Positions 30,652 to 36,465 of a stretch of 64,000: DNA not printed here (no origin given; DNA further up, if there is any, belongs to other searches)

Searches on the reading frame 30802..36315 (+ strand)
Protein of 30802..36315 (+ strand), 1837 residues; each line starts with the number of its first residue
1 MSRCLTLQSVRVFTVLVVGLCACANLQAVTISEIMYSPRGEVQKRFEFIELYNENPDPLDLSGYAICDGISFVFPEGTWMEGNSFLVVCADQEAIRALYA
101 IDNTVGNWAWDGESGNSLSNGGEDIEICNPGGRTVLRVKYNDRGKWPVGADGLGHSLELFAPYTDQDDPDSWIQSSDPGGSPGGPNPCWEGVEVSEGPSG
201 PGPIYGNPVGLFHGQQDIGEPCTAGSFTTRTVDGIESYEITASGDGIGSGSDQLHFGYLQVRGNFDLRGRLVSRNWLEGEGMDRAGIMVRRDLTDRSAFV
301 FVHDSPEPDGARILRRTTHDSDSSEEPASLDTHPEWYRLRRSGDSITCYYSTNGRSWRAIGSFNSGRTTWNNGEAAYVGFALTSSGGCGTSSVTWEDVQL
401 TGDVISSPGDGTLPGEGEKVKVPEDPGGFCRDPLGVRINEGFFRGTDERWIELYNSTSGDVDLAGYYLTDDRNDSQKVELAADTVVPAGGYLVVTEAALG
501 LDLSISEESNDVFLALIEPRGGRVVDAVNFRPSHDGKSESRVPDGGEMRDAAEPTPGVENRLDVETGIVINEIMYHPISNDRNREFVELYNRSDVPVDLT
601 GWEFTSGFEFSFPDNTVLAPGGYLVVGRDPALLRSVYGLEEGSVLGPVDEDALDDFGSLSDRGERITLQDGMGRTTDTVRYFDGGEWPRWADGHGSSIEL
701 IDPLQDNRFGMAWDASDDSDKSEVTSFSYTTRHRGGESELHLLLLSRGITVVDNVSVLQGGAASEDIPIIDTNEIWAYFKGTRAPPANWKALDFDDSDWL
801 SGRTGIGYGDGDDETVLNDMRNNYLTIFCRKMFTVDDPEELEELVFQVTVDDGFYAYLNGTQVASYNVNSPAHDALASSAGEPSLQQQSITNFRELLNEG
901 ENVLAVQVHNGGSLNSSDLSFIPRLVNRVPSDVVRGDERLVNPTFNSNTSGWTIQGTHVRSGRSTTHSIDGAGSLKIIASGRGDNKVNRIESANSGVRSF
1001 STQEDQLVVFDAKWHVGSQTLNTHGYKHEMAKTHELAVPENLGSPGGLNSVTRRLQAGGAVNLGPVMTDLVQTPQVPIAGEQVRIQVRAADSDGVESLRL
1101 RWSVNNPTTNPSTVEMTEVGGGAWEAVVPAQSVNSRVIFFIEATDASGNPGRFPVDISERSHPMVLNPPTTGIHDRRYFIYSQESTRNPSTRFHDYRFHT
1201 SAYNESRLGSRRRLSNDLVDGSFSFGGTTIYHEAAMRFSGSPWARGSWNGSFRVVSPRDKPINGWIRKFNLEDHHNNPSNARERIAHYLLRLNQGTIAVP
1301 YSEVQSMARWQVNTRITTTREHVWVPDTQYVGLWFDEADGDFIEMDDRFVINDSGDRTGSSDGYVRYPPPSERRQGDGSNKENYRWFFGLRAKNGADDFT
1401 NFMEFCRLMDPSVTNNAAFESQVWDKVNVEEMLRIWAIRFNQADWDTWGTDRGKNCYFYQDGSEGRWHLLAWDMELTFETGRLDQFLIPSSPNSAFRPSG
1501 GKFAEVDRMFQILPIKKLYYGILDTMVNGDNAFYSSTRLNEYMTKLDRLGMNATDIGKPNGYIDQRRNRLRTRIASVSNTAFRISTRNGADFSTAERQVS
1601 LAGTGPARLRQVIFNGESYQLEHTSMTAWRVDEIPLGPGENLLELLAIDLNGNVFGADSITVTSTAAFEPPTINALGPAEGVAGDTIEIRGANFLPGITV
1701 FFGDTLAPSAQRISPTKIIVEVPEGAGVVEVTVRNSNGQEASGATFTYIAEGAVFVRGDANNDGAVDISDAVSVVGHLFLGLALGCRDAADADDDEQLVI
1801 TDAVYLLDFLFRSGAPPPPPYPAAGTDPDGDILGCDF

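Call 69: search_protein_families(library=pfam, proteins=[window:30802-36315:+], max_evalue=0.001)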
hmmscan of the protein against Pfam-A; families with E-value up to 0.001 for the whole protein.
window:30802-36315:+ (1837 aa): 3 families
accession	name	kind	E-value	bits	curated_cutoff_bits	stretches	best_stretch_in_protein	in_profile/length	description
PF00932.25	LTD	-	6.5e-48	162.1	34.3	3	567-681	7-107/109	Lamin Tail Domain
PF07081.18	DUF1349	-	1.2e-05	25.5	32.4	1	254-400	39-176/179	Protein of unknown function (DUF1349)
PF08757.17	CotH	-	1.5e-05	25.1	23.8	1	1381-1479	123-216/322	CotH kinase protein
